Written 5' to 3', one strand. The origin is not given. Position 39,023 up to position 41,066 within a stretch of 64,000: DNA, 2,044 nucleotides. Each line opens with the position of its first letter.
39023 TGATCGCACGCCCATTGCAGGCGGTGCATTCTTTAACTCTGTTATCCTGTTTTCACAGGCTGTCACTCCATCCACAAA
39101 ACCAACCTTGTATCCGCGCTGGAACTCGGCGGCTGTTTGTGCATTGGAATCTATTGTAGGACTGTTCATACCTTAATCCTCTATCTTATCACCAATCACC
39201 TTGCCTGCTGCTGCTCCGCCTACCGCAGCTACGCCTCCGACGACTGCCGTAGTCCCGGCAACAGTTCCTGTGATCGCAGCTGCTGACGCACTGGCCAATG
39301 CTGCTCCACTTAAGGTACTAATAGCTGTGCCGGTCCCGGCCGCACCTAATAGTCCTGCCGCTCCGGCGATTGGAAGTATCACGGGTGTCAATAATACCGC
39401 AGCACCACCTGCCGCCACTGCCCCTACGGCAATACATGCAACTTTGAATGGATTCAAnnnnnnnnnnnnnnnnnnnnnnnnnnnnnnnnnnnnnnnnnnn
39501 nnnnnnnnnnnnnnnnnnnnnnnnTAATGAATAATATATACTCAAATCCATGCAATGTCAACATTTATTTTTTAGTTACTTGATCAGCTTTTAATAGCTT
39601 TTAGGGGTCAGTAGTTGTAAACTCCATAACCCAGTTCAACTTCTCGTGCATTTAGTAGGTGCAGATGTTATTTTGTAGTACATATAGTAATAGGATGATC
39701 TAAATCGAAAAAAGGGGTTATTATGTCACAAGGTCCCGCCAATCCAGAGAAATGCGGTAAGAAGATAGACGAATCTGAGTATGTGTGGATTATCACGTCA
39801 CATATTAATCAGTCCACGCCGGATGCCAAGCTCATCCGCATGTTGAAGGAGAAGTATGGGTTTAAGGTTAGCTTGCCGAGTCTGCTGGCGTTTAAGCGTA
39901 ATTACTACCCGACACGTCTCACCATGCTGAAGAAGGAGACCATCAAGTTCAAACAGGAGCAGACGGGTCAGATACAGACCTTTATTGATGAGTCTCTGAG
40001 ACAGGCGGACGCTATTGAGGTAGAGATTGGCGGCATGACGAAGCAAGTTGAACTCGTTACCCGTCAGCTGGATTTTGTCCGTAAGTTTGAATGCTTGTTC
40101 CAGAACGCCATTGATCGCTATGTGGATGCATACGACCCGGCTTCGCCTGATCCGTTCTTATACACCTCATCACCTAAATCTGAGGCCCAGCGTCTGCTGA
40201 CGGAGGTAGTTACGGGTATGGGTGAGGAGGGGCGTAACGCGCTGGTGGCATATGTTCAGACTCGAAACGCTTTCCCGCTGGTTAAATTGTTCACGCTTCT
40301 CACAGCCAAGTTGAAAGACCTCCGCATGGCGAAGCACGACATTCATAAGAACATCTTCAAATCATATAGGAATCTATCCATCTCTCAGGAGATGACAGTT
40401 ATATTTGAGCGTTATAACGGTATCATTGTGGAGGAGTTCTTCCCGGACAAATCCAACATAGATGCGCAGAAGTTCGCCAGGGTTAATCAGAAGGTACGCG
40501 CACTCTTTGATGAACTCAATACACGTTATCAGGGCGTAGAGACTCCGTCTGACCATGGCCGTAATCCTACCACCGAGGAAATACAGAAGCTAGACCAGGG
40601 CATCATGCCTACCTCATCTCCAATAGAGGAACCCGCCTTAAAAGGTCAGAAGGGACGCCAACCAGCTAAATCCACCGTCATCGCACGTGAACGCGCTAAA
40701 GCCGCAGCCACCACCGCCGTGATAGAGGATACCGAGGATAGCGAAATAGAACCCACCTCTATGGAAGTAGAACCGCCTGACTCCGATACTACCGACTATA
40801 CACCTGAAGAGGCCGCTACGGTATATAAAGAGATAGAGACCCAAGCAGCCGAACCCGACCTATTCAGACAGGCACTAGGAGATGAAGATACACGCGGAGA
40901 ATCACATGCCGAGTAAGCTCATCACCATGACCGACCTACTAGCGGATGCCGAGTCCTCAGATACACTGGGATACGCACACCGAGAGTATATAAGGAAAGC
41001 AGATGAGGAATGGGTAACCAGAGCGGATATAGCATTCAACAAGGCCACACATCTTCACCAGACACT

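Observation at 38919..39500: Reverse-oriented two-gene moron (glycine-zipper membrane protein + 52-aa partner) bracketed by bidirectional terminators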

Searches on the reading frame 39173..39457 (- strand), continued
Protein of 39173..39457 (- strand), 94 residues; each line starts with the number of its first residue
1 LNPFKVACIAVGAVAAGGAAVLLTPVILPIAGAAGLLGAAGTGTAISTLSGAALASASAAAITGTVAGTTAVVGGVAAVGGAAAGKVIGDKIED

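Call 79: find_encoding_contigs(protein=P0019, flank=4000, max_places=4)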
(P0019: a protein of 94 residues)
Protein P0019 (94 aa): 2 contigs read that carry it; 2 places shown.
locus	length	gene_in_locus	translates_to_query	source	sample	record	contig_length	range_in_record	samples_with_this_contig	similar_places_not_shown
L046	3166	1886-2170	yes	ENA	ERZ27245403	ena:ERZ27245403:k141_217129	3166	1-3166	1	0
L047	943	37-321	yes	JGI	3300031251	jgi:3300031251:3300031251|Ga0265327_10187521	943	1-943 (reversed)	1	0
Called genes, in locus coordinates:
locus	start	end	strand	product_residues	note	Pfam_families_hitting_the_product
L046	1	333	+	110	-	?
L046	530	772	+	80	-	PF00550:PP-binding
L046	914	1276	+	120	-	PF00076:RRM_1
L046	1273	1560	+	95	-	-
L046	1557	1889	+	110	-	PF03692:CxxCxxCC (weak)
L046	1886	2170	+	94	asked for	-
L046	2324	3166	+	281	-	?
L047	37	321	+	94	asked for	-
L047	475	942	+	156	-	?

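Call 94: search_solved_structures(query=A1, max_evalue=1, show_alignments=2)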
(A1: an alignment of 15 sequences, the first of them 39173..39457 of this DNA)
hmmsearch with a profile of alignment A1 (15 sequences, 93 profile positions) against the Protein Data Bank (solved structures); distinct sequences matched with E-value up to 1: 0.

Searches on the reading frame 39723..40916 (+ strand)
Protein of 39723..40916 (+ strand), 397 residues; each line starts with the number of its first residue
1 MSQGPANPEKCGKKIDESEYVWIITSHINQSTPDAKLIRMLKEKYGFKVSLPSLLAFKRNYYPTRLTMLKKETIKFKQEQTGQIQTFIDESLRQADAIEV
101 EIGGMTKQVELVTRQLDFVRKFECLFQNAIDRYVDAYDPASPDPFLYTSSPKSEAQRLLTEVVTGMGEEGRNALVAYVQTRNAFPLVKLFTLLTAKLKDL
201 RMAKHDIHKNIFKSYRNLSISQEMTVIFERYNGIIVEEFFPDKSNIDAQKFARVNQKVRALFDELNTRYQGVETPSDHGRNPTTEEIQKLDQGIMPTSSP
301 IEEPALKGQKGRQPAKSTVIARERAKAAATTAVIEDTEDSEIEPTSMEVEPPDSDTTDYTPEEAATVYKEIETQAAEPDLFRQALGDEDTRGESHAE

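Call 5: search_protein_families(library=pfam, proteins=[window:39723-40916:+], max_evalue=1)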
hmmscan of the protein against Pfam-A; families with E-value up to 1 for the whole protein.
window:39723-40916:+ (397 aa): 1 family
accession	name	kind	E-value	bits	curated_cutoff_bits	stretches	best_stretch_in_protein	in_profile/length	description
PF09199.15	SSL_OB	-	0.033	15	27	1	53-108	28-83/84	Staphylococcal superantigen-like OB-fold domain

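Call 6: search_protein_families(library=phrogs, proteins=[window:39723-40916:+], max_evalue=1)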
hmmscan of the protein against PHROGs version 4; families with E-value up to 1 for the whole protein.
window:39723-40916:+ (397 aa): 0 families

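Call 8: search_dna_similar(query=window:39723-40916:+, collection=phages, mode=protein, max_evalue=0.001, max_rows=30)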
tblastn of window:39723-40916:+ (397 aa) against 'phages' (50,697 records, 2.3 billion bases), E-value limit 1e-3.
No match.

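Call 25: find_related_loci(query=window:39723-40916:+, collection=viral_contigs, flank=6000)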
Query window:39723-40916:+ (397 aa) in viral_contigs; peptide patterns used: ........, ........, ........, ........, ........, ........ (x = any residue, [..] = any of these).
11 stretches matched a pattern, but none encodes a relative of the query by tblastn (E <= 1e-3).

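Call 43: search_protein_families(library=padloc, proteins=[window:39723-40916:+], max_evalue=0.1)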
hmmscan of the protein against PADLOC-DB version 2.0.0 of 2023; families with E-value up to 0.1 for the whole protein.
window:39723-40916:+ (397 aa): 0 families

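Call 44: search_protein_families(library=ncbifam, proteins=[window:39723-40916:+], max_evalue=0.1)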
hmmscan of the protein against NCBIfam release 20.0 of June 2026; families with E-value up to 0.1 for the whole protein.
window:39723-40916:+ (397 aa): 0 families

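Call 47: find_homologous_proteins(query=window:39723-40916:+, max_evalue=0.001)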
Query window:39723-40916:+ (397 aa): 5 proteins with E <= 0.001 among 3978 candidates.
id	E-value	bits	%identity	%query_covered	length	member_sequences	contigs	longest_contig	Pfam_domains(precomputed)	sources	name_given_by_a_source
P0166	3.6e-259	877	100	100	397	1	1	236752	-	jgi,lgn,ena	-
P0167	1.5e-144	500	62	99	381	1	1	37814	-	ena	-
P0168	8.2e-139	481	66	80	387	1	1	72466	-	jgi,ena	-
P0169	1.1e-106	375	50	85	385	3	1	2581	-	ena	-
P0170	9.4e-82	293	43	87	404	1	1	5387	-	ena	-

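Call 48: find_encoding_contigs(protein=P0167, flank=8000, max_places=3)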
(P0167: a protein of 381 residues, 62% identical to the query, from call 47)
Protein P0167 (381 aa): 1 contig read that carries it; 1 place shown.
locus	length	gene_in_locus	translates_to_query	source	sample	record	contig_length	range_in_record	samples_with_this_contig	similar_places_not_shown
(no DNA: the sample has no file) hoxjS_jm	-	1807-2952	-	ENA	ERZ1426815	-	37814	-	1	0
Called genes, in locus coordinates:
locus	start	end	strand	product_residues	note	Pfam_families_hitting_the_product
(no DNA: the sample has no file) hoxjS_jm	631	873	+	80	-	-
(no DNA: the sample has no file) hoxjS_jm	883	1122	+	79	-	-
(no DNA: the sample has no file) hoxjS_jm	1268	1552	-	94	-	-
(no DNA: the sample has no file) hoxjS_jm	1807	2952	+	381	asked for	-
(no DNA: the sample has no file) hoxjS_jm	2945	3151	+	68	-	-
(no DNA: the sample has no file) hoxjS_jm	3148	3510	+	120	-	-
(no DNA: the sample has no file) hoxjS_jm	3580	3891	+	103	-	-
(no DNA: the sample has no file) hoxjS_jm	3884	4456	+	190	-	-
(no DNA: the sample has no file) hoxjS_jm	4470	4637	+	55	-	-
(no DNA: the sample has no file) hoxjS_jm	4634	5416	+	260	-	PF07883:Cupin_2, PF02311:AraC_binding (weak)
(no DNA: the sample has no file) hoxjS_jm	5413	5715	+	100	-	-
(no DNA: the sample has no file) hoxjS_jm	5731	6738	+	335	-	-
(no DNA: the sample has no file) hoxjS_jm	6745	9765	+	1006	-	PF00293:NUDIX, PF02223:Thymidylate_kin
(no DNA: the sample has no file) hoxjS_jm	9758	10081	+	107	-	PF20137:BubE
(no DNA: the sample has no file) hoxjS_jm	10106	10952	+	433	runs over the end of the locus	PF00534:Glycos_transf_1, PF13692:Glyco_trans_1_4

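Call 49: find_encoding_contigs(protein=P0168, flank=8000, max_places=3)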
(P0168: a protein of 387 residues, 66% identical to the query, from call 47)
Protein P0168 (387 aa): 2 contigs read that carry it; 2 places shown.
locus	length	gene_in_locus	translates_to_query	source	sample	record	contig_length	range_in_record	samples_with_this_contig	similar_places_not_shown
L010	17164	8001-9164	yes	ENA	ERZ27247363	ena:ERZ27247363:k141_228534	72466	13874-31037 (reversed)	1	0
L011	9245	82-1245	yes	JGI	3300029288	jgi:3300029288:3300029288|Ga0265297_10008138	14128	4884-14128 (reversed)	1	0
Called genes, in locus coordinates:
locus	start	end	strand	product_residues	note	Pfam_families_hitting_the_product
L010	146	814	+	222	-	-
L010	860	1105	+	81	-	-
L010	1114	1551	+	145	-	-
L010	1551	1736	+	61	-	-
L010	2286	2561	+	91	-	-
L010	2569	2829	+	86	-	-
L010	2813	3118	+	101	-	-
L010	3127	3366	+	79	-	-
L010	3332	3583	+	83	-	-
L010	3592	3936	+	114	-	-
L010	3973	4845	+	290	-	-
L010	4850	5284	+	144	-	-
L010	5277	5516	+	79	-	-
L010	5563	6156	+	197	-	-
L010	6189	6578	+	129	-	-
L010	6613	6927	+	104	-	PF13384:HTH_23 (faint), PF13518:HTH_28 (faint), PF08765:Mor (weak)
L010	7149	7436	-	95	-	-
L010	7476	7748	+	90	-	-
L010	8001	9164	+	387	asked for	-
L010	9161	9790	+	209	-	-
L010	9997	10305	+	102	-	PF01740:STAS (weak)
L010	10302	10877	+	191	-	-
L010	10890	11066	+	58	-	-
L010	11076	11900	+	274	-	PF07883:Cupin_2, PF02311:AraC_binding (faint)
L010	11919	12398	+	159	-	-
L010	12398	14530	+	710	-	PF18760:ART-PolyVal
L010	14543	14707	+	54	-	-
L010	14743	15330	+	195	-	-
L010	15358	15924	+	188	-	-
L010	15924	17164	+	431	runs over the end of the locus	PF00534:Glycos_transf_1 (weak), PF13692:Glyco_trans_1_4 (weak)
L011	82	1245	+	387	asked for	-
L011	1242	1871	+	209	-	-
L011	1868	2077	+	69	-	-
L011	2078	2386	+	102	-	PF01740:STAS (weak)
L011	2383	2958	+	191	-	-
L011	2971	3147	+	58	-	-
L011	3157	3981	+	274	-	PF07883:Cupin_2, PF02311:AraC_binding (faint)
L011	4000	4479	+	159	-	-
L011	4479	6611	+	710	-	PF18760:ART-PolyVal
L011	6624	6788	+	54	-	-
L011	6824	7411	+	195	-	-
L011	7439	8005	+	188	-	-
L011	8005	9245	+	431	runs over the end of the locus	PF00534:Glycos_transf_1 (weak), PF13692:Glyco_trans_1_4 (weak)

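Call 50: find_encoding_contigs(protein=P0170, flank=8000, max_places=3)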
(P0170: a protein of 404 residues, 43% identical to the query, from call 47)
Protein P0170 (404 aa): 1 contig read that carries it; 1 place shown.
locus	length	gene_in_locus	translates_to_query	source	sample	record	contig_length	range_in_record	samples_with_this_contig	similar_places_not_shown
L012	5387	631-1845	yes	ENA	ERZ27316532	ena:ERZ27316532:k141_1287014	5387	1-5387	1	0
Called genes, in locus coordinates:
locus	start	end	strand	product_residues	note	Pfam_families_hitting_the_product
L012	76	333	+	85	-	-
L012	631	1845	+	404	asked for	-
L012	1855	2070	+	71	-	PF24729:Acb2_Tad1_hairpin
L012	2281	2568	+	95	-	PF13466:STAS_2 (weak), PF01740:STAS (weak)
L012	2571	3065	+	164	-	-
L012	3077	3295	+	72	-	-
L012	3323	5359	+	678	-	PF00583:Acetyltransf_1, PF13673:Acetyltransf_10, PF13508:Acetyltransf_7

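Call 55: find_encoding_contigs(protein=P0169, flank=3000, max_places=3)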
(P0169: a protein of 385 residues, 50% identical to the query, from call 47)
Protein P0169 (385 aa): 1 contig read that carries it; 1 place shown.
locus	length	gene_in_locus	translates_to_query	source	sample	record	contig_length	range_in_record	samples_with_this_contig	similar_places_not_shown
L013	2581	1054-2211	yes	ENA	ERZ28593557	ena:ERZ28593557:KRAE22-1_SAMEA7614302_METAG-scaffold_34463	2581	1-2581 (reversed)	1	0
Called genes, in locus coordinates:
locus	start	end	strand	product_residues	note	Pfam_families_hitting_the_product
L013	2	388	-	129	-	?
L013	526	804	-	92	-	-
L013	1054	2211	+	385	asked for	-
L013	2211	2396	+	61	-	-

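Call 76: find_related_loci(query=A4, collection=metagenome_contigs, flank=2500)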
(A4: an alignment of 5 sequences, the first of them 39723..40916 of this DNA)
Query A4 (397 aa) in metagenome_contigs; peptide patterns used: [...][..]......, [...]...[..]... (x = any residue, [..] = any of these).
558 stretches matched a pattern; 2 encode a relative of the query (tblastn E <= 1e-3); 2 distinct loci.
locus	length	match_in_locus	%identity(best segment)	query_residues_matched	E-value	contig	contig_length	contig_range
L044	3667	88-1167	61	4-378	7e-146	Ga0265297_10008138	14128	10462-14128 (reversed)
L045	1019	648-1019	44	12-135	5e-32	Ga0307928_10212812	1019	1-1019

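Call 96: find_related_loci(query=A4, collection=viral_contigs, flank=3000)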
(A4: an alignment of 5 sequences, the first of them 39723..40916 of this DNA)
Query A4 (397 aa) in viral_contigs; peptide patterns used: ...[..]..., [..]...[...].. (x = any residue, [..] = any of these).
243 stretches matched a pattern, but none encodes a relative of the query by tblastn (E <= 1e-3).
